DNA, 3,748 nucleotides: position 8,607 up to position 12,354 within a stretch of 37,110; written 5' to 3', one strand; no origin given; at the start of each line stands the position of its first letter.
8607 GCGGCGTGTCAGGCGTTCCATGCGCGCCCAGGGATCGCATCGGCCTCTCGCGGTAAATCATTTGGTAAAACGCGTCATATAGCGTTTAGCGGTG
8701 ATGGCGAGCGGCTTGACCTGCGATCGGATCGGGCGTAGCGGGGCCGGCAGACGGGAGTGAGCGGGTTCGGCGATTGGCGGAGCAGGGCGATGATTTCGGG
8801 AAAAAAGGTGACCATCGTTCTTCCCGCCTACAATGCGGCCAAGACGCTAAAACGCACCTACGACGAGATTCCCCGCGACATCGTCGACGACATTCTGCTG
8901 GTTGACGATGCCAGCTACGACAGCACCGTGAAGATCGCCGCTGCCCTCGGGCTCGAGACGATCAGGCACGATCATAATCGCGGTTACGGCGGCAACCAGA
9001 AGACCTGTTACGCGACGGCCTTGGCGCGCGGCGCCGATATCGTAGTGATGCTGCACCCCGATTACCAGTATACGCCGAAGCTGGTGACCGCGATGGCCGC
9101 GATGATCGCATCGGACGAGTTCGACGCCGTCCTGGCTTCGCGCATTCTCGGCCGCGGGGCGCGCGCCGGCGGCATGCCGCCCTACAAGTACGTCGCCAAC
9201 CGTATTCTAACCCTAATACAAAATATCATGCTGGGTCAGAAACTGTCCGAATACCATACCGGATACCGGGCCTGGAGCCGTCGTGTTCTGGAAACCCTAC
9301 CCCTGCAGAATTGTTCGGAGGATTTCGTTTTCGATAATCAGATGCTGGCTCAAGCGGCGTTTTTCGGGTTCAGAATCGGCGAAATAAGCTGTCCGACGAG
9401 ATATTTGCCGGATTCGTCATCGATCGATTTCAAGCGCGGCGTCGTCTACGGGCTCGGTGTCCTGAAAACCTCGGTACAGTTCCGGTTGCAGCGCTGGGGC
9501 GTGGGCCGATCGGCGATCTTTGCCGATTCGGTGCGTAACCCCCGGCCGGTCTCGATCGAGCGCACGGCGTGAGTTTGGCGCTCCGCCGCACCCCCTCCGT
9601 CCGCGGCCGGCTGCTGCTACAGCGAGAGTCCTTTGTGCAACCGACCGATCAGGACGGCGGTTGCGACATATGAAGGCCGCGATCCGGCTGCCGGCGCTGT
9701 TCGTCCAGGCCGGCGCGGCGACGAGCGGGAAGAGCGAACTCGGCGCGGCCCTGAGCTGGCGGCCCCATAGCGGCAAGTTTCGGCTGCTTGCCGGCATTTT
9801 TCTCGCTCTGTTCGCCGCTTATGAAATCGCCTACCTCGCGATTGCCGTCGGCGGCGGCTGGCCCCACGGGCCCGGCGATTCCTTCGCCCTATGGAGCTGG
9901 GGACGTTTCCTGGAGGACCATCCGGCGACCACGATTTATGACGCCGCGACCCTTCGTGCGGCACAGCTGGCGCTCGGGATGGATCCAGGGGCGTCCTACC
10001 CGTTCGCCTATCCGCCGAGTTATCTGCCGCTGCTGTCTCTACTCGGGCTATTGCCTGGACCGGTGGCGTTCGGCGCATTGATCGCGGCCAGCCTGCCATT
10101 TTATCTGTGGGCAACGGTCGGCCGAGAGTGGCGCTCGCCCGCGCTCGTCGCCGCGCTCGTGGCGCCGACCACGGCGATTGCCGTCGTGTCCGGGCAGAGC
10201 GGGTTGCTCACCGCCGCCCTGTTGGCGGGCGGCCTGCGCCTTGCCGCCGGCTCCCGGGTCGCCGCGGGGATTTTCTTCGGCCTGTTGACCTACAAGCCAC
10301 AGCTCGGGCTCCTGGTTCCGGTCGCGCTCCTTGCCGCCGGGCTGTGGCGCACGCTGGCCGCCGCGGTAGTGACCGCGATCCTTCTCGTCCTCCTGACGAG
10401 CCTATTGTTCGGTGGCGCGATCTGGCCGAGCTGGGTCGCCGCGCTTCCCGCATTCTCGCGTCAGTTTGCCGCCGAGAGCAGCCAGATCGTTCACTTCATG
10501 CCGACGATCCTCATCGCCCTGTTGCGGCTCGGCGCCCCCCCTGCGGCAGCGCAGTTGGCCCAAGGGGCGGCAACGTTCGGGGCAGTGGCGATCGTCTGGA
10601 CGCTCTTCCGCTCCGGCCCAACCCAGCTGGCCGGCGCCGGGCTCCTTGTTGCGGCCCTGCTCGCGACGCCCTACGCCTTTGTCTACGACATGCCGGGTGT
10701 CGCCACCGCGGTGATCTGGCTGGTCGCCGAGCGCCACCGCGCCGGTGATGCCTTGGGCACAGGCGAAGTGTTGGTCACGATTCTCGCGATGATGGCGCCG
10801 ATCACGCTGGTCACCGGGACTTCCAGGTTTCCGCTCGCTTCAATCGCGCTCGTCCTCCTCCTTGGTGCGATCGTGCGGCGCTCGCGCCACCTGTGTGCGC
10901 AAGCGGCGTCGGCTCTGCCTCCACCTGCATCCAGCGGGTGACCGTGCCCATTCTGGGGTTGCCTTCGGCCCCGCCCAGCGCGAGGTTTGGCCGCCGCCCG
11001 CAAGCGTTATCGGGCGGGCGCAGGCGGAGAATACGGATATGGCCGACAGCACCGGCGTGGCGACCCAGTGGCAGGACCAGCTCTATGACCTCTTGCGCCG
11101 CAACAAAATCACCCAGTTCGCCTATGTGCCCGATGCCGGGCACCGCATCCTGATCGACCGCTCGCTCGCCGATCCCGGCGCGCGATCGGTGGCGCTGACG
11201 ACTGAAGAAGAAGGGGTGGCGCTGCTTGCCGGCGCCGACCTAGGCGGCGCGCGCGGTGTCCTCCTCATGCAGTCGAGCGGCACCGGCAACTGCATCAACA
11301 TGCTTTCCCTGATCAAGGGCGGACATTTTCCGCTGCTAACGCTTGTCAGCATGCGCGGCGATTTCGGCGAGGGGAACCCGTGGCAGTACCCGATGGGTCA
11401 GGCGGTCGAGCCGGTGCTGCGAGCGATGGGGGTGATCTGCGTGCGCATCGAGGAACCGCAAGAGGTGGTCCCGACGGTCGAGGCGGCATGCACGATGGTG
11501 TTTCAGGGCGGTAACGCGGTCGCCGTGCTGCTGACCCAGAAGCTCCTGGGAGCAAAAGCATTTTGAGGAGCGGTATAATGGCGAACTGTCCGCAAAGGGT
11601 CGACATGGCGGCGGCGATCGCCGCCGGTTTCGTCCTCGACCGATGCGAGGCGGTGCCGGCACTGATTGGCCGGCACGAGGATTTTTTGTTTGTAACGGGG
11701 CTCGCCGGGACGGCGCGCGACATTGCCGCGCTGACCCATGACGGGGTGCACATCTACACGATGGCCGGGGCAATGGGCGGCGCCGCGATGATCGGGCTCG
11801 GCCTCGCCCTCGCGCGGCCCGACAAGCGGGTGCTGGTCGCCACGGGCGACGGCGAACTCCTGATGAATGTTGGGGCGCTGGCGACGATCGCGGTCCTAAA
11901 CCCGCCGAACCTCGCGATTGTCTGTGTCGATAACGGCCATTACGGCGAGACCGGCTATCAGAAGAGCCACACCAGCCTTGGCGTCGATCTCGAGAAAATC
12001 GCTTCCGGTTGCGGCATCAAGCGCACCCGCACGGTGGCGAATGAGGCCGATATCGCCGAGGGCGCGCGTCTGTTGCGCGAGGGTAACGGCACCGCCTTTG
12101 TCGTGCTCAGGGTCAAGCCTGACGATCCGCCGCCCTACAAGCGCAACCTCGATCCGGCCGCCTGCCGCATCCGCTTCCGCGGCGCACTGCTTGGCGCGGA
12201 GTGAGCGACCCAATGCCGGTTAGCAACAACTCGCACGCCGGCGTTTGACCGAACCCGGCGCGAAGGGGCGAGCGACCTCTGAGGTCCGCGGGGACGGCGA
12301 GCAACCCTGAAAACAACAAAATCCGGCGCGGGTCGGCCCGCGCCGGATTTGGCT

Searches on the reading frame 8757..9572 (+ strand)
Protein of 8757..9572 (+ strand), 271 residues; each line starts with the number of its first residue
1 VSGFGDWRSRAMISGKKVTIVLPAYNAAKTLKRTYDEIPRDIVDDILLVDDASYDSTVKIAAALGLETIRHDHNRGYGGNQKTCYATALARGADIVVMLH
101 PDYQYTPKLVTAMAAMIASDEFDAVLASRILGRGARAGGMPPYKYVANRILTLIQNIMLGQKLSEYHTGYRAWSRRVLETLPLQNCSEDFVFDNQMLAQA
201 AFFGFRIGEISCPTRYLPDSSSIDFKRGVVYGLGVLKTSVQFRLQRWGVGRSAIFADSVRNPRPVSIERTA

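Call 27: search_protein_families(library=pfam, proteins=[window:8757-9572:+], max_evalue=0.001)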
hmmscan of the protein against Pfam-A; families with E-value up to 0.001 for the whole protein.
window:8757-9572:+ (271 aa): 1 family
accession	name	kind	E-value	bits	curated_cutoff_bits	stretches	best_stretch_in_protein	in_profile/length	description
PF00535.33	Glycos_transf_2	-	5.3e-20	72.5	23.3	1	19-180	1-166/168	Glycosyl transferase family 2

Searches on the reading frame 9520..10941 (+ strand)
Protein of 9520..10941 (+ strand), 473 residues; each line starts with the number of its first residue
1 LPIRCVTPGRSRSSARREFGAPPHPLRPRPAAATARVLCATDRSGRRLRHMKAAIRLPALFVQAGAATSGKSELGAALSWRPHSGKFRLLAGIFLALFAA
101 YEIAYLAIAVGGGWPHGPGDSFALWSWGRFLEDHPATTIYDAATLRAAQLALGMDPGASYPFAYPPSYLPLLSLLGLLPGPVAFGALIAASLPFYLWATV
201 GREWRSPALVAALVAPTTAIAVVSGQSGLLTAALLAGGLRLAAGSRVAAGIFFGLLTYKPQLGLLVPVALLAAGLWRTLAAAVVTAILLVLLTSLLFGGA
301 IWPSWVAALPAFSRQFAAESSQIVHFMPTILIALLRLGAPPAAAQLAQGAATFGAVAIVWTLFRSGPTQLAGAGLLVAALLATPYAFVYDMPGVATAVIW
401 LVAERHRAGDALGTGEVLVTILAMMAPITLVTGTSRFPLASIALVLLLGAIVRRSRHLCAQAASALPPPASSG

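Call 27: search_protein_families(library=pfam, proteins=[window:9520-10941:+], max_evalue=0.001)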
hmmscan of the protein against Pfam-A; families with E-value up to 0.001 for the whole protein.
window:9520-10941:+ (473 aa): 1 family
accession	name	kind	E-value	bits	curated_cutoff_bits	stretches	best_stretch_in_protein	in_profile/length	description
PF09594.16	GT87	-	2.6e-22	80.2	25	1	162-384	1-237/237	Glycosyltransferase family 87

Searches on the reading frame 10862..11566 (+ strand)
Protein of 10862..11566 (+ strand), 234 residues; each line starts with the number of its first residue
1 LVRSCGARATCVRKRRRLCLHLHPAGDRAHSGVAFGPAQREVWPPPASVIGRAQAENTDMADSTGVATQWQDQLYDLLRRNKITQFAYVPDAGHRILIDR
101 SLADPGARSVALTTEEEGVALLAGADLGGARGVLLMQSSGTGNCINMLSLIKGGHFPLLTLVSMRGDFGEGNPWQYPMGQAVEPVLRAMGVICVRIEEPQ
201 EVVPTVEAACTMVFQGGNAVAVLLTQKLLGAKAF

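Call 27: search_protein_families(library=pfam, proteins=[window:10862-11566:+], max_evalue=0.001)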
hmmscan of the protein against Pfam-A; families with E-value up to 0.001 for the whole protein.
window:10862-11566:+ (234 aa): 0 families

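Call 28: search_protein_families(library=ncbifam, proteins=[window:10862-11566:+], max_evalue=0.001)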
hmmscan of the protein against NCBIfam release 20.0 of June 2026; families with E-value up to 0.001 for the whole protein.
window:10862-11566:+ (234 aa): 2 families
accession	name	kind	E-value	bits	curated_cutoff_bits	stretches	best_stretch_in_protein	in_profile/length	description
TIGR03845.1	sulfopyru_alph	equivalog_domain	8.4e-30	103.8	147.95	1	72-227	2-158/160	sulfopyruvate decarboxylase subunit alpha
TIGR03297.1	Ppyr-DeCO2ase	equivalog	2.3e-14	53.2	312.5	1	84-230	3-156/360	phosphonopyruvate decarboxylase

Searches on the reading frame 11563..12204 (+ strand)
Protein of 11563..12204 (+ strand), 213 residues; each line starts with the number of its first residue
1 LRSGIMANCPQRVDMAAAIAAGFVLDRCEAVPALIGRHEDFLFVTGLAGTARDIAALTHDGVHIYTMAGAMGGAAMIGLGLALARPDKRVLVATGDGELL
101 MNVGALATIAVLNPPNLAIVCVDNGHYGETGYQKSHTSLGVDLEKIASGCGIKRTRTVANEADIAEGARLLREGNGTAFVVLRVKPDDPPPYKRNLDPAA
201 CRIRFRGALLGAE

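Call 27: search_protein_families(library=pfam, proteins=[window:11563-12204:+], max_evalue=0.001)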
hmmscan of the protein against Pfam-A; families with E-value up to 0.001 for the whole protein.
window:11563-12204:+ (213 aa): 1 family
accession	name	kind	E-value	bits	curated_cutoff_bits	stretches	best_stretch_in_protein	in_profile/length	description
PF02775.26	TPP_enzyme_C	-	8.5e-18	65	21.9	1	62-180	21-149/151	Thiamine pyrophosphate enzyme, C-terminal TPP binding domain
